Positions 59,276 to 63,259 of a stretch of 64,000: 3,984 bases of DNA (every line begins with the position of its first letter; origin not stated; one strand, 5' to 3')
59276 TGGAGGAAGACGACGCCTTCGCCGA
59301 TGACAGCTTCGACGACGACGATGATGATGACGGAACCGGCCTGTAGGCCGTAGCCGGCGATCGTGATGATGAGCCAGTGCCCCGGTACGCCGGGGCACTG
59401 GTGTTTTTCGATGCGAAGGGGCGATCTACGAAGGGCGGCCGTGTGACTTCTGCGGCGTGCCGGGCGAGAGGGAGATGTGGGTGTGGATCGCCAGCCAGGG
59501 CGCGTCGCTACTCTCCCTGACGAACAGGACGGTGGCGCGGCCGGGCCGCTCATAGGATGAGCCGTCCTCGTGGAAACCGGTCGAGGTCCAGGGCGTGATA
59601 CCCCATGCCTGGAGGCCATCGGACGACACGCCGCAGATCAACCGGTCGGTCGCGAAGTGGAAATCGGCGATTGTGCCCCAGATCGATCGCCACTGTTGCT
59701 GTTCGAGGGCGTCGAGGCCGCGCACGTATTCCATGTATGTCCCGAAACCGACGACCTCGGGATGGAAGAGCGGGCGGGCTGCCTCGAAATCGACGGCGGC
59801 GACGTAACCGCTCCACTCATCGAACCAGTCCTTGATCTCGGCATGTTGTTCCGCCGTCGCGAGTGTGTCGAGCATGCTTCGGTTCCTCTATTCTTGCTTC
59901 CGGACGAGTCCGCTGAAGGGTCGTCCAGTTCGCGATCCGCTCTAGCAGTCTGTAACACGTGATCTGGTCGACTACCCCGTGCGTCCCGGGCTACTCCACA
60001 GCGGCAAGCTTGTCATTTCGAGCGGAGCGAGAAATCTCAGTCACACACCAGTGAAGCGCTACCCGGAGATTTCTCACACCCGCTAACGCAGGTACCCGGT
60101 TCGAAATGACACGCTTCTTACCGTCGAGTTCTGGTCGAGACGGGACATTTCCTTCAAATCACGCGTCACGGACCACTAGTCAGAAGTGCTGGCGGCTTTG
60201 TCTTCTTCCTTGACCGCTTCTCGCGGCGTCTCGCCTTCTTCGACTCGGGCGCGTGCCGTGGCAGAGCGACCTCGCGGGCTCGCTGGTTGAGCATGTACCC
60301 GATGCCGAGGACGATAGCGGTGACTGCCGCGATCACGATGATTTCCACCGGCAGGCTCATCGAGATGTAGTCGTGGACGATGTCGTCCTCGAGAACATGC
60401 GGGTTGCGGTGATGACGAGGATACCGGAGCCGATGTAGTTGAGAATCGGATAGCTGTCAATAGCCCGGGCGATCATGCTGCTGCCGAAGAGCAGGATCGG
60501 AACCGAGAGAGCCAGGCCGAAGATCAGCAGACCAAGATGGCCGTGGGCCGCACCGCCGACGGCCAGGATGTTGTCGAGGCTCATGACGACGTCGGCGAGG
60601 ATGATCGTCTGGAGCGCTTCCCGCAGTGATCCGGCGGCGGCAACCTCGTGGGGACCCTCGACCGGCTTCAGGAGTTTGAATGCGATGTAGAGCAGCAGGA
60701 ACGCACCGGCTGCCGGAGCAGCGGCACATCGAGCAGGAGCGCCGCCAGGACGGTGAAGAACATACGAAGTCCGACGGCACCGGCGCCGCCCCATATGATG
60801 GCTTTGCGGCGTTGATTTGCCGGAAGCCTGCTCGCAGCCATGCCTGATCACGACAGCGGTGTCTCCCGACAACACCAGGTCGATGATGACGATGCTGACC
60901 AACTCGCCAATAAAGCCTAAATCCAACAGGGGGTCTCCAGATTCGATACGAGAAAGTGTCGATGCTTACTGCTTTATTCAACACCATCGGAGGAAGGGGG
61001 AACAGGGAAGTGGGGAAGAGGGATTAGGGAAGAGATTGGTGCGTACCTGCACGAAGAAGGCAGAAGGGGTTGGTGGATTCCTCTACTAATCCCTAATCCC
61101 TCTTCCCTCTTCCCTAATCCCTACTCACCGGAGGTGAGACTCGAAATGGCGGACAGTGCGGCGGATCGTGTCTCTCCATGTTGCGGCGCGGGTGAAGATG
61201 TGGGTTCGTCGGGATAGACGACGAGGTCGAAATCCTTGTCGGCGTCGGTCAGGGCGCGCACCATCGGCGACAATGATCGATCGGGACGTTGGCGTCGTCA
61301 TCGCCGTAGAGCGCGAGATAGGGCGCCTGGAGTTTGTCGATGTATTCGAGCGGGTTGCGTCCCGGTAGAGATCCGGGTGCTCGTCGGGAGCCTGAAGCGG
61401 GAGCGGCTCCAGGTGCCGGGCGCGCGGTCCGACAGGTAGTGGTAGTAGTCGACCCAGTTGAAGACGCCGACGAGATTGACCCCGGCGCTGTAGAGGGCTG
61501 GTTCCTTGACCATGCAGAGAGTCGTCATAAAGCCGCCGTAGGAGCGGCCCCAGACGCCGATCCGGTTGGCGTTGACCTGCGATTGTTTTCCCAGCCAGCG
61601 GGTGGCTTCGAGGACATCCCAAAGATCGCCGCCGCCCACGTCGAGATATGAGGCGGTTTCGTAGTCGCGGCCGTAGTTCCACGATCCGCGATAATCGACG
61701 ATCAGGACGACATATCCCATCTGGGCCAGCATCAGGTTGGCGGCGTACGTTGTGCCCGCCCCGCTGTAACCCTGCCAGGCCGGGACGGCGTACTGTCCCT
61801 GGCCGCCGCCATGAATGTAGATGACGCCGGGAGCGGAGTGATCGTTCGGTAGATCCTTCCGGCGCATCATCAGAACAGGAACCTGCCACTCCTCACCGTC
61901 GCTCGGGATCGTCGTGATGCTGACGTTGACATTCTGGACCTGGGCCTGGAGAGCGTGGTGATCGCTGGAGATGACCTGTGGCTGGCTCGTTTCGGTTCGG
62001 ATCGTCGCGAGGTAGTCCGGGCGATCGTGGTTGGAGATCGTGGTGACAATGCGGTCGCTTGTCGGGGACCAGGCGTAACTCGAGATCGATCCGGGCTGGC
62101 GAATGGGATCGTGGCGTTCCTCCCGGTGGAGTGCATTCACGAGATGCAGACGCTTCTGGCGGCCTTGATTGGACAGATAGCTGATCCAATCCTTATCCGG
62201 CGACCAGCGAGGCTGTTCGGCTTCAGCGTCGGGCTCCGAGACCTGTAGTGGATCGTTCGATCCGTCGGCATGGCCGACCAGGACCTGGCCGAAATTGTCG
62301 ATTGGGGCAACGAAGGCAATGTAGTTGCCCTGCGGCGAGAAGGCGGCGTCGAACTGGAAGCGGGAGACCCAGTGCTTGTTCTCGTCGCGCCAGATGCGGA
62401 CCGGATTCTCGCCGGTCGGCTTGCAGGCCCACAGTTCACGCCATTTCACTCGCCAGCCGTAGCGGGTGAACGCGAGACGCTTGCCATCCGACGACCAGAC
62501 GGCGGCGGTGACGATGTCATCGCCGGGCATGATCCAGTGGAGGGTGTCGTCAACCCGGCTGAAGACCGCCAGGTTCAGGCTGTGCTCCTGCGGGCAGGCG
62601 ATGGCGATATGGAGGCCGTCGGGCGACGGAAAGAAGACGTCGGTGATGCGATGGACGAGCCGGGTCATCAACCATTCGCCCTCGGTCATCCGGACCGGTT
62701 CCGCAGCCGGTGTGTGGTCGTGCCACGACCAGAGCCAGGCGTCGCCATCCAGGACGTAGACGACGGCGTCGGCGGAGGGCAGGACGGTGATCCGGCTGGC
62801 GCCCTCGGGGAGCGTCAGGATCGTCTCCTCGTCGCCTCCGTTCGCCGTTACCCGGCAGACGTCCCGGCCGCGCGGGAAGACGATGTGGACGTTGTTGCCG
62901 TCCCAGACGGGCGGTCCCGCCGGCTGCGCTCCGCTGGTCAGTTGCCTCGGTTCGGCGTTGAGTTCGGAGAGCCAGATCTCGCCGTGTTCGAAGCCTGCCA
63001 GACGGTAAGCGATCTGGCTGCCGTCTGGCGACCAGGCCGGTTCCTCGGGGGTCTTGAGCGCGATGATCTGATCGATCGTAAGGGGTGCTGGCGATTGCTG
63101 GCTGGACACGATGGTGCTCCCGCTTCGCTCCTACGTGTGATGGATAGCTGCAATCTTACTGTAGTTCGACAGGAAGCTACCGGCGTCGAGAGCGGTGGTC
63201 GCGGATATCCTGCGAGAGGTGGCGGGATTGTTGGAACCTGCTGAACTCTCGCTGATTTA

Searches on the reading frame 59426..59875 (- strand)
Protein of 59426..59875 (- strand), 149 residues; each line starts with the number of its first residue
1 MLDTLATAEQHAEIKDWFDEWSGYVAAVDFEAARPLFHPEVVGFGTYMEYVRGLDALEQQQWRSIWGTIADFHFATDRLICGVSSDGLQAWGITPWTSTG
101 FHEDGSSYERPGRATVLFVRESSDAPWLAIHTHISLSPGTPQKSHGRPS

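Call 17: search_protein_families(library=pfam, proteins=[window:59426-59875:-], max_evalue=0.001)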
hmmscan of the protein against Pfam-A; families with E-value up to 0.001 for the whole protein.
window:59426-59875:- (149 aa): 3 families
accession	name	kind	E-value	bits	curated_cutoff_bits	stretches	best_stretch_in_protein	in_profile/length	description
PF13474.12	SnoaL_3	-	6.3e-06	27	22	1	14-136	1-118/121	SnoaL-like domain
PF12680.13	SnoaL_2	-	6.1e-05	24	27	1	25-107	8-83/102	SnoaL-like domain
PF13577.12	SnoaL_4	-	0.00029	21.3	24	1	7-127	2-120/126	SnoaL-like domain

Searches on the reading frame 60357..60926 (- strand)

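Call 17: search_protein_families(library=pfam, proteins=[window:60357-60926:-], max_evalue=0.001)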
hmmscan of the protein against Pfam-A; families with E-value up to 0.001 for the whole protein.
window:60357-60926:- (189 aa): 1 family
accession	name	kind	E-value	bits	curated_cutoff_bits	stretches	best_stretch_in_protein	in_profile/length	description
PF03741.22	TerC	-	1.7e-24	87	27.8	1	11-179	2-176/178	Integral membrane protein TerC family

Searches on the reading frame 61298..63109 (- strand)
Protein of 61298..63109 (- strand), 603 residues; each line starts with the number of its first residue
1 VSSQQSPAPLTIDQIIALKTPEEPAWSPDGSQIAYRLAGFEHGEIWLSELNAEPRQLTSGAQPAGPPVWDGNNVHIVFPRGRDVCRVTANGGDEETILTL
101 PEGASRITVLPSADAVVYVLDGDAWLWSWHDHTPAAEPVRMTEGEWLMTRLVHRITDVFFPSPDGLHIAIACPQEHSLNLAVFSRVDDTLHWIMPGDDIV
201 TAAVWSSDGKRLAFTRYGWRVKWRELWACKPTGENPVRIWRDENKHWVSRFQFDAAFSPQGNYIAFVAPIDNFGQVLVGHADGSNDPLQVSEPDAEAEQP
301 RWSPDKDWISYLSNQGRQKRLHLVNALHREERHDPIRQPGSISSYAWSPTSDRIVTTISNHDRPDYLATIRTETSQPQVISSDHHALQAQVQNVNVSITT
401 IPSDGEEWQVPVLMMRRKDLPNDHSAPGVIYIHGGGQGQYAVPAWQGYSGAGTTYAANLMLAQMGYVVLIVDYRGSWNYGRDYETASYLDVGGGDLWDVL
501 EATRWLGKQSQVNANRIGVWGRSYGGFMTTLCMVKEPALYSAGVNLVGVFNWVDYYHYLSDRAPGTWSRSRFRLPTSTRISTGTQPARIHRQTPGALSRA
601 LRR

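Call 17: search_protein_families(library=pfam, proteins=[window:61298-63109:-], max_evalue=0.001)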
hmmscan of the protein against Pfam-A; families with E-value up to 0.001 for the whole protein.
window:61298-63109:- (603 aa): 5 families
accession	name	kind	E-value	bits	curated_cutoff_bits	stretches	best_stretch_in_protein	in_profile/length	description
PF00326.27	Peptidase_S9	-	1.2e-26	93.9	22.6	1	460-558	9-107/213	Prolyl oligopeptidase family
PF07676.18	PD40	-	2.2e-11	43.8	20.9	0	22-35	12-25/38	WD40-like Beta Propeller Repeat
PF02129.25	Peptidase_S15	-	4.3e-11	43.4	23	1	402-557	12-138/262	X-Pro dipeptidyl-peptidase (S15 family)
PF00930.27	DPPIV_N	-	1.1e-08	34.6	22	1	194-364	180-353/354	Dipeptidyl peptidase IV (DPP IV) N-terminal region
PF20434.5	BD-FAE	-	5.4e-05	23.2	26.8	1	424-534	11-108/215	BD-FAE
